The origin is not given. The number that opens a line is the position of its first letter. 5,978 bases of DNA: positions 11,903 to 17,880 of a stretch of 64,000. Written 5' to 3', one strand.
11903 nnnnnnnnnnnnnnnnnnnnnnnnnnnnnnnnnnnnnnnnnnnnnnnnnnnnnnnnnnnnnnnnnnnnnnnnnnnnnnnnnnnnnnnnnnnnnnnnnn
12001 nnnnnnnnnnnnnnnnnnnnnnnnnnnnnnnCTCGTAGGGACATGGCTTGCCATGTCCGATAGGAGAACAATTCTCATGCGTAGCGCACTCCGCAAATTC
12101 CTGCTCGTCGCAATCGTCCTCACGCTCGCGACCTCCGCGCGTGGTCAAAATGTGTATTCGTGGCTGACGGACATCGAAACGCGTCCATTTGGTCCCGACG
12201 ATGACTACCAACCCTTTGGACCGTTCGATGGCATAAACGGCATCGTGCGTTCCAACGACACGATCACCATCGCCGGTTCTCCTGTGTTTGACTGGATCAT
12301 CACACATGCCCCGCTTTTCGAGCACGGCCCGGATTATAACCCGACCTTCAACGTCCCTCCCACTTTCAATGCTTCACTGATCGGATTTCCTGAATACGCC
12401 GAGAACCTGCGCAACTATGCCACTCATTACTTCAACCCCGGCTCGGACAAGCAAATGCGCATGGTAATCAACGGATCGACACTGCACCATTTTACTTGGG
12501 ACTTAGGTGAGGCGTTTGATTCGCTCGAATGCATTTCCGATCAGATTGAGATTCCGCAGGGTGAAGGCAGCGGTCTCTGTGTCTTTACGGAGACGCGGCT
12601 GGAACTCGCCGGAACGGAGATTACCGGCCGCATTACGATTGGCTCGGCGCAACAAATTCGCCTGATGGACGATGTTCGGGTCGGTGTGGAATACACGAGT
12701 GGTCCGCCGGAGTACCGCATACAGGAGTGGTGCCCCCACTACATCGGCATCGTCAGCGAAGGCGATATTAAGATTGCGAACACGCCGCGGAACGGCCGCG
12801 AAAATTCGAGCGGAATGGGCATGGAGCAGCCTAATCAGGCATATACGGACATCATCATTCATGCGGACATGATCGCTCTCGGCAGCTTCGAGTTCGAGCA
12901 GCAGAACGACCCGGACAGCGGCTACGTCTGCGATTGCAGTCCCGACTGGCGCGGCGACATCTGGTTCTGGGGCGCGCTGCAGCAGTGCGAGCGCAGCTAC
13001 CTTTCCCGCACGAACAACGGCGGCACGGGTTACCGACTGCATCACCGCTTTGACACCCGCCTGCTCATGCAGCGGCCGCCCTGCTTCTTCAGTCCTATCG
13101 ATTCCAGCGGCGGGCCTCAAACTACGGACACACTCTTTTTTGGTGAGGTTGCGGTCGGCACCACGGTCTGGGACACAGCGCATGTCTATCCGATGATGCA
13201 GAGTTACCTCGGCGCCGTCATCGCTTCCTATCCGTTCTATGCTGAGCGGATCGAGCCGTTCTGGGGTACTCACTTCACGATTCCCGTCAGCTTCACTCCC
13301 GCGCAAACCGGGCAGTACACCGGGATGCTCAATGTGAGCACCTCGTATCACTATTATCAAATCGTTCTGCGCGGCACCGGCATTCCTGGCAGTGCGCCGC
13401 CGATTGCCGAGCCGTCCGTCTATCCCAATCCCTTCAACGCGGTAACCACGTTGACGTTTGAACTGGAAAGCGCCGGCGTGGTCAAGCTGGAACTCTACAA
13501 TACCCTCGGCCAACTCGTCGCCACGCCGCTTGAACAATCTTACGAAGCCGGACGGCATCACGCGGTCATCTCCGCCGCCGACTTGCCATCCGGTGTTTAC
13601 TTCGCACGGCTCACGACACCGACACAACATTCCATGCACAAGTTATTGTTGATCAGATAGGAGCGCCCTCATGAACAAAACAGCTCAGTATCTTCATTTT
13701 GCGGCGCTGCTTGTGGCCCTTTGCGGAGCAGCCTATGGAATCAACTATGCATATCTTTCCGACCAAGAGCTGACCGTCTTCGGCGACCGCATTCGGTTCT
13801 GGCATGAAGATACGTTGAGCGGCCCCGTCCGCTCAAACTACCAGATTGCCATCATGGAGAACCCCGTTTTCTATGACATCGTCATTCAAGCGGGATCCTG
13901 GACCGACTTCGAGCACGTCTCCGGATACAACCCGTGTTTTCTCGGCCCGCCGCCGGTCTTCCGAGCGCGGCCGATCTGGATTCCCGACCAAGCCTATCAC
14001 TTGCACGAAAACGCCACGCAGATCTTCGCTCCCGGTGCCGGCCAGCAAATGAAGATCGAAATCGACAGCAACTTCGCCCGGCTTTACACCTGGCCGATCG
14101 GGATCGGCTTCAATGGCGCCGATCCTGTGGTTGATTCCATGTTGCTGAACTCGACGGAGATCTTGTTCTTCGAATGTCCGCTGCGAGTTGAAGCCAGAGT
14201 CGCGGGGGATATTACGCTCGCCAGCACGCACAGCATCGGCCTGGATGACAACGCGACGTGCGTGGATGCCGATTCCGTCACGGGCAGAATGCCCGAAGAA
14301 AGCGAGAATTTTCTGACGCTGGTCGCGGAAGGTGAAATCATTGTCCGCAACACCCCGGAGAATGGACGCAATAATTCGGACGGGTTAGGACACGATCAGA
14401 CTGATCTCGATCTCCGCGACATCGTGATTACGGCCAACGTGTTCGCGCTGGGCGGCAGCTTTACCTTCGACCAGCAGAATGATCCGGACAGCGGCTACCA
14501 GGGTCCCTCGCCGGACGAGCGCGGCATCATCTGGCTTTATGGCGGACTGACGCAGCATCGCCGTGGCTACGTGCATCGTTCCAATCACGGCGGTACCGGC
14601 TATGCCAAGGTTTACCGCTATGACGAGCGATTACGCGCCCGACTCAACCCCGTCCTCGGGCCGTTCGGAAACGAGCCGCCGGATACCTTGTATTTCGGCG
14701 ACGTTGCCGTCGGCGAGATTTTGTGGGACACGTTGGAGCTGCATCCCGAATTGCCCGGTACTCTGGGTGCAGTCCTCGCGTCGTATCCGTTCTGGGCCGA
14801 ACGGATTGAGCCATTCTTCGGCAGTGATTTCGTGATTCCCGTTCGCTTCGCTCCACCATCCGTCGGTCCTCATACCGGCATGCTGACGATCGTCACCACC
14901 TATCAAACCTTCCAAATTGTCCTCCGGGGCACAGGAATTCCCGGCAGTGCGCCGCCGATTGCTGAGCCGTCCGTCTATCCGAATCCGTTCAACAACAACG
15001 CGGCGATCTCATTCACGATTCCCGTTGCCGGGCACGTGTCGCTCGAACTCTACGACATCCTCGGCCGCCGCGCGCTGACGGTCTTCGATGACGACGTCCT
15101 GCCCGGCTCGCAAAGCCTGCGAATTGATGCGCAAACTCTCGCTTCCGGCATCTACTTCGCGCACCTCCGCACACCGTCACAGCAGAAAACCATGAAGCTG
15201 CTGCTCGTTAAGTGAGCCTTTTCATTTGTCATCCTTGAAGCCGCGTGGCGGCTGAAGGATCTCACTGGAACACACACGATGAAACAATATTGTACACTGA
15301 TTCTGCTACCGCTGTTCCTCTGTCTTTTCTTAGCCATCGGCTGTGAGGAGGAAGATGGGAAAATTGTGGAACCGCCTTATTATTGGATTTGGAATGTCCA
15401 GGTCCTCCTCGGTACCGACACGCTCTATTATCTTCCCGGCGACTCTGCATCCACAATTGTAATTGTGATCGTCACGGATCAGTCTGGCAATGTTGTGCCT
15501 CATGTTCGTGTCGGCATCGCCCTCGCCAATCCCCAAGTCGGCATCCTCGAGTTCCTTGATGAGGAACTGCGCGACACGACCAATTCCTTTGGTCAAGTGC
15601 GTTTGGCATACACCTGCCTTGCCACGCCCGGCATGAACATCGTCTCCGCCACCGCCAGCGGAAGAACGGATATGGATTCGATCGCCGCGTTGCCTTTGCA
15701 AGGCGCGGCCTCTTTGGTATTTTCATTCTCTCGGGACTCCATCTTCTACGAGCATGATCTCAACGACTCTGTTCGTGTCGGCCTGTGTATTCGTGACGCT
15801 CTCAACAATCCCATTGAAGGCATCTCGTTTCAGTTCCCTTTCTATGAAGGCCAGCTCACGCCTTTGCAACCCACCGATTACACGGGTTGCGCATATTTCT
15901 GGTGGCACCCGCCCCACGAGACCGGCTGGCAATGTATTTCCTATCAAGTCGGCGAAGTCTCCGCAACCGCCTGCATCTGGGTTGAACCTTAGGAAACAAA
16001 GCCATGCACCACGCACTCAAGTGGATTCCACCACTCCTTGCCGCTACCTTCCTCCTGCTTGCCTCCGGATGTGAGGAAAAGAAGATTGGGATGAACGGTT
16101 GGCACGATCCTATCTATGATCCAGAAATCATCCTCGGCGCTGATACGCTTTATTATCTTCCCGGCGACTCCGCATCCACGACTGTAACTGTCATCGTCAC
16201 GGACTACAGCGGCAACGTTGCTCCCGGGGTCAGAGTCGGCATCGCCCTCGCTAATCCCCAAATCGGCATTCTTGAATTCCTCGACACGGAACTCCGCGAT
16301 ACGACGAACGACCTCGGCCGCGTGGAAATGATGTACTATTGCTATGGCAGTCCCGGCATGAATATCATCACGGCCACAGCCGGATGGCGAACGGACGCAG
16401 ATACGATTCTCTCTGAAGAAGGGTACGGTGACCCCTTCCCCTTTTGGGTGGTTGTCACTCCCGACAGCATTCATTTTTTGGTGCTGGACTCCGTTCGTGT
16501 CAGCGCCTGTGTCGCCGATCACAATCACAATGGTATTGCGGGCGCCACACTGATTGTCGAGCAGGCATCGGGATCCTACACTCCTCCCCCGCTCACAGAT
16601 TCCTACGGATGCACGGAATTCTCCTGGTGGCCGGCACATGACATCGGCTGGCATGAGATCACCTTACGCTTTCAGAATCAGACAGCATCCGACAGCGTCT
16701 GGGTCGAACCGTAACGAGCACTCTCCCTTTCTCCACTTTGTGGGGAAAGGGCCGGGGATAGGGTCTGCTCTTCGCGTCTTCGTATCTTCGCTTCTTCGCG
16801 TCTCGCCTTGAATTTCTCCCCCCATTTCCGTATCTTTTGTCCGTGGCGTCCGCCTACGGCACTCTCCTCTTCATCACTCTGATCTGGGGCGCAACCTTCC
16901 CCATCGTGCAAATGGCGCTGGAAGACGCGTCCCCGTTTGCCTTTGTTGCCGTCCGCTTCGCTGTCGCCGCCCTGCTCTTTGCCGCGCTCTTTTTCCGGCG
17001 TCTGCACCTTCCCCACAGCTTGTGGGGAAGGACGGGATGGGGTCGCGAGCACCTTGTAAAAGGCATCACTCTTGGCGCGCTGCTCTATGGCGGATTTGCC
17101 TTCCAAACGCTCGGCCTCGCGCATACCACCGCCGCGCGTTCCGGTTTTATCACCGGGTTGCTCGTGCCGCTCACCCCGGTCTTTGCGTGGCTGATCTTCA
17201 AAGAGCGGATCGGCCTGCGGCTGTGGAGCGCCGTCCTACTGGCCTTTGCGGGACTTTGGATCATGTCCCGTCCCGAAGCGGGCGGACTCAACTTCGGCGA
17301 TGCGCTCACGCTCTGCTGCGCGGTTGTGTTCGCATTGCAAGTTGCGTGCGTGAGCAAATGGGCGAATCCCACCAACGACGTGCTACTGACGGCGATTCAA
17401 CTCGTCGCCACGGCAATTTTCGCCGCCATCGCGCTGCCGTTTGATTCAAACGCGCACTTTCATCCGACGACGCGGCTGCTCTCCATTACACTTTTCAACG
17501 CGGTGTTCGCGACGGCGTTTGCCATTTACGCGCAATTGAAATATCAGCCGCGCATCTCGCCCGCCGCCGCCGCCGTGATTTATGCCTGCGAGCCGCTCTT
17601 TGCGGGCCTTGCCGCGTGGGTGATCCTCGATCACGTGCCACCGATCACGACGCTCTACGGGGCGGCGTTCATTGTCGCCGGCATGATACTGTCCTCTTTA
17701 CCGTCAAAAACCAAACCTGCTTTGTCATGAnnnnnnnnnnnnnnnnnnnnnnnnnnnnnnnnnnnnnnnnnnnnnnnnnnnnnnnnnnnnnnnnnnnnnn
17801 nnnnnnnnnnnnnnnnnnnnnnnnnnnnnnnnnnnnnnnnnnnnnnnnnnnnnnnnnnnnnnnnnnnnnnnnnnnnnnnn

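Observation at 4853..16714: Nine-gene ~12 kb operon: six tandem paralogs of an unrecognised T9SS-exported family bracketed by Ig-like lipoproteins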

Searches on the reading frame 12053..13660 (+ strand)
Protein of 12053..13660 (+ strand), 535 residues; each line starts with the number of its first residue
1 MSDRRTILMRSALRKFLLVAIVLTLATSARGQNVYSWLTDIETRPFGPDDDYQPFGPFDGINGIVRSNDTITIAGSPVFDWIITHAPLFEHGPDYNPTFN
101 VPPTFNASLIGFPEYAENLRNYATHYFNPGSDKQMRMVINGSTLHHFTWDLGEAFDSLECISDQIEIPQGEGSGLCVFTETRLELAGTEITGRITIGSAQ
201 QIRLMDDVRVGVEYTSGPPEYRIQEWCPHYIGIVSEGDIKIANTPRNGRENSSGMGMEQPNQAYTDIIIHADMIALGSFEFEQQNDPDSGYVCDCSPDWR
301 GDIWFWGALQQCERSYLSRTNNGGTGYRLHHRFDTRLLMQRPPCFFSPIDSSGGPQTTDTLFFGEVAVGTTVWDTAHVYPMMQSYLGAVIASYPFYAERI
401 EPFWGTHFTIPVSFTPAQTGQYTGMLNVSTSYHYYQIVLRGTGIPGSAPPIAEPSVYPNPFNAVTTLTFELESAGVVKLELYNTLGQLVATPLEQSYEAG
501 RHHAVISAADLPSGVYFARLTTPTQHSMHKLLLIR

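Call 4: search_protein_families(library=pfam, proteins=[window:12053-13660:+], max_evalue=1)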
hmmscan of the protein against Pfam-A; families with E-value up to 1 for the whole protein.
window:12053-13660:+ (535 aa): 3 families
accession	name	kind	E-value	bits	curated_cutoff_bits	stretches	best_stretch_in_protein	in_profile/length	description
PF18962.6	Por_Secre_tail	-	3.4e-10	40.5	27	1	456-531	1-73/75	Secretion system C-terminal sorting domain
PF22066.2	Cep192_D8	-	0.011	16.3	33.5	1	408-441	64-98/101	Cep192 domain 8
PF13585.12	CHU_C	-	0.1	13.2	27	1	472-527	24-78/86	CHU_C Type IX secretion signal domain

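Call 5: search_protein_families(library=ncbifam, proteins=[window:12053-13660:+], max_evalue=1)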
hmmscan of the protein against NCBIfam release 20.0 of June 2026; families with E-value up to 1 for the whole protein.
window:12053-13660:+ (535 aa): 5 families
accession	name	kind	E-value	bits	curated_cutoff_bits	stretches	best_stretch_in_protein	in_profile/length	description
TIGR04183.1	Por_Secre_tail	domain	1.9e-11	43.7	23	1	456-532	1-70/72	T9SS type A sorting domain-containing protein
NF038113.1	T9SSA_dep_M36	equivalog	3.1e-05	22.3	885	1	455-532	794-867/869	T9SS-dependent M36 family metallopeptidase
NF052323.1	T9SSA_dep_M6i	equivalog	7e-05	21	600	1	457-526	961-1030/1043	T9SS-dependent M6-like inactivated metalloprotease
NF033707.1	T9SS_sortase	equivalog_domain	0.0075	13.9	420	1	451-522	996-1077/1095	type IX secretion system sortase PorU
NF012200.0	choice_anch_D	domain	0.069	13.7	45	0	405-430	78-103/108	choice-of-anchor D domain-containing protein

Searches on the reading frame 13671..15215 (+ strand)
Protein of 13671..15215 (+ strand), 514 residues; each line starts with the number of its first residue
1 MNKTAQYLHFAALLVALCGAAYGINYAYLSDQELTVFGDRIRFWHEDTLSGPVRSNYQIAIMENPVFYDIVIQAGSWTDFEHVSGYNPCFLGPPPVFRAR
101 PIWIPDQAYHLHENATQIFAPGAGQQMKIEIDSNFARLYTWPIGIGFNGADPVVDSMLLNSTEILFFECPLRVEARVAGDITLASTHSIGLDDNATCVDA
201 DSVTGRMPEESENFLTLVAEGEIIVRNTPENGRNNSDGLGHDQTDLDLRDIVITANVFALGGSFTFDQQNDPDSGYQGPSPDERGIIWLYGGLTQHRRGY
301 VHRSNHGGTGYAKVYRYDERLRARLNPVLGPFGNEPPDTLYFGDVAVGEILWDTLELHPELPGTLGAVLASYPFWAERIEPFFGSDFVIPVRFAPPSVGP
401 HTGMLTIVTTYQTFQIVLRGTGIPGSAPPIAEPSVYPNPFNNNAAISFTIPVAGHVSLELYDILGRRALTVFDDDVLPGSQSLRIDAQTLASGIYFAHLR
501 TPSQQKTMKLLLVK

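Call 4: search_protein_families(library=pfam, proteins=[window:13671-15215:+], max_evalue=1)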
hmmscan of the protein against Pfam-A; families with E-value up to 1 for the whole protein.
window:13671-15215:+ (514 aa): 4 families
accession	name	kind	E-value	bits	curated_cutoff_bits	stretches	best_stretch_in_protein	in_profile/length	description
PF18962.6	Por_Secre_tail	-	3.3e-10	40.5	27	1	435-510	1-73/75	Secretion system C-terminal sorting domain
PF22073.2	Cep192_D4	-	0.049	14.3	35.5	1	386-422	71-111/112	Cep192 domain 4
PF16241.10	DUF4900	-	0.081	13.7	29.4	1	19-72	32-85/89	Domain of unknown function (DUF4900)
PF22066.2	Cep192_D8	-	0.19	12.4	33.5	1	389-421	66-99/101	Cep192 domain 8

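Call 5: search_protein_families(library=ncbifam, proteins=[window:13671-15215:+], max_evalue=1)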
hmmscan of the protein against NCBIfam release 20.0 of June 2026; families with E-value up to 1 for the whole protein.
window:13671-15215:+ (514 aa): 3 families
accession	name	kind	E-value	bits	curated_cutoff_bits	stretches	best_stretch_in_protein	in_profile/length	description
TIGR04183.1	Por_Secre_tail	domain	6.7e-11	42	23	1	435-511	1-70/72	T9SS type A sorting domain-containing protein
NF038113.1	T9SSA_dep_M36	equivalog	2.9e-08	32.3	885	1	434-512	794-868/869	T9SS-dependent M36 family metallopeptidase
NF052323.1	T9SSA_dep_M6i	equivalog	0.00011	20.3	600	1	436-508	961-1033/1043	T9SS-dependent M6-like inactivated metalloprotease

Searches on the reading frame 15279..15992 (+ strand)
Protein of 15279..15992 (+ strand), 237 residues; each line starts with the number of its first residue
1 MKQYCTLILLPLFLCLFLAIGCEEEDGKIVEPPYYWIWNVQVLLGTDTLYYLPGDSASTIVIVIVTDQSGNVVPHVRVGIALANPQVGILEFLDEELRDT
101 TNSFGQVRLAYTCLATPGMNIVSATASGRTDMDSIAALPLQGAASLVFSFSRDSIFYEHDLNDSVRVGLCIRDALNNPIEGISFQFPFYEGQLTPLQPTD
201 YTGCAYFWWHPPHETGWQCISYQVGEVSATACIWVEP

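Call 4: search_protein_families(library=pfam, proteins=[window:15279-15992:+], max_evalue=1)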
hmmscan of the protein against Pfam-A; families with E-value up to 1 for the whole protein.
window:15279-15992:+ (237 aa): 1 family
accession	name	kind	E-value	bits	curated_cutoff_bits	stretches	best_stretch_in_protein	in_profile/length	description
PF02369.22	Big_1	-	1.4e-07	32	34.9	1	56-131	16-85/93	Bacterial Ig-like domain (group 1)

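Call 5: search_protein_families(library=ncbifam, proteins=[window:15279-15992:+], max_evalue=1)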
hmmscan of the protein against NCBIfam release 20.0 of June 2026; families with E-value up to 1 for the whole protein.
window:15279-15992:+ (237 aa): 2 families
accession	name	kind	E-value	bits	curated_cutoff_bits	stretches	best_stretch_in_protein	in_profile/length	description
TIGR01389.1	recQ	equivalog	0.14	10.5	640.2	1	119-158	165-204/591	DNA helicase RecQ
NF051862.1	BT4005_BT4719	subfamily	0.23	11.3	60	1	7-65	6-63/211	NigD1/NigD2 family lipoprotein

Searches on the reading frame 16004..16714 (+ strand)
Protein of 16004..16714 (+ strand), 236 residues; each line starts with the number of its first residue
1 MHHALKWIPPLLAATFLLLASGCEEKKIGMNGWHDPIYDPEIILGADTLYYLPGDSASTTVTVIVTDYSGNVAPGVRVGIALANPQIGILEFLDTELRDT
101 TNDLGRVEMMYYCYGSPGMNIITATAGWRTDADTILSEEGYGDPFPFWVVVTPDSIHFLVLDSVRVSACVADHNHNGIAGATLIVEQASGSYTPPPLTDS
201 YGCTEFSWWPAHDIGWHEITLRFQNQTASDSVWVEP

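Call 4: search_protein_families(library=pfam, proteins=[window:16004-16714:+], max_evalue=1)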
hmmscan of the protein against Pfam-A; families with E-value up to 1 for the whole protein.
window:16004-16714:+ (236 aa): 4 families
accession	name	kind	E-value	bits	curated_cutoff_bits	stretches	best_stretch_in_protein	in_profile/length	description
PF02369.22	Big_1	-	1.2e-07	32.1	34.9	2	56-109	16-64/93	Bacterial Ig-like domain (group 1)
PF13620.12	CarboxypepD_reg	-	0.0062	17.3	32.3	0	60-84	1-25/82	Carboxypeptidase regulatory-like domain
PF09134.16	Invasin_D3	-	0.037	15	33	0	57-83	20-48/98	Invasin, domain 3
PF08992.16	QH-AmDH_gamma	-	0.073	13.5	25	1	194-212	26-44/75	Quinohemoprotein amine dehydrogenase, gamma subunit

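Call 5: search_protein_families(library=ncbifam, proteins=[window:16004-16714:+], max_evalue=1)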
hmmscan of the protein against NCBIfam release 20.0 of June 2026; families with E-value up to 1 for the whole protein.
window:16004-16714:+ (236 aa): 0 families

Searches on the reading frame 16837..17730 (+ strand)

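Call 20: search_protein_families(library=pfam, proteins=[window:16837-17730:+], max_evalue=0.001)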
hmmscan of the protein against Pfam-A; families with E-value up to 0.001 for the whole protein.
window:16837-17730:+ (297 aa): 1 family
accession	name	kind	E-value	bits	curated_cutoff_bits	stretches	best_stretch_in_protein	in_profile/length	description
PF00892.27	EamA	-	5.6e-30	104.8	28.2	2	9-144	6-134/135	EamA-like transporter family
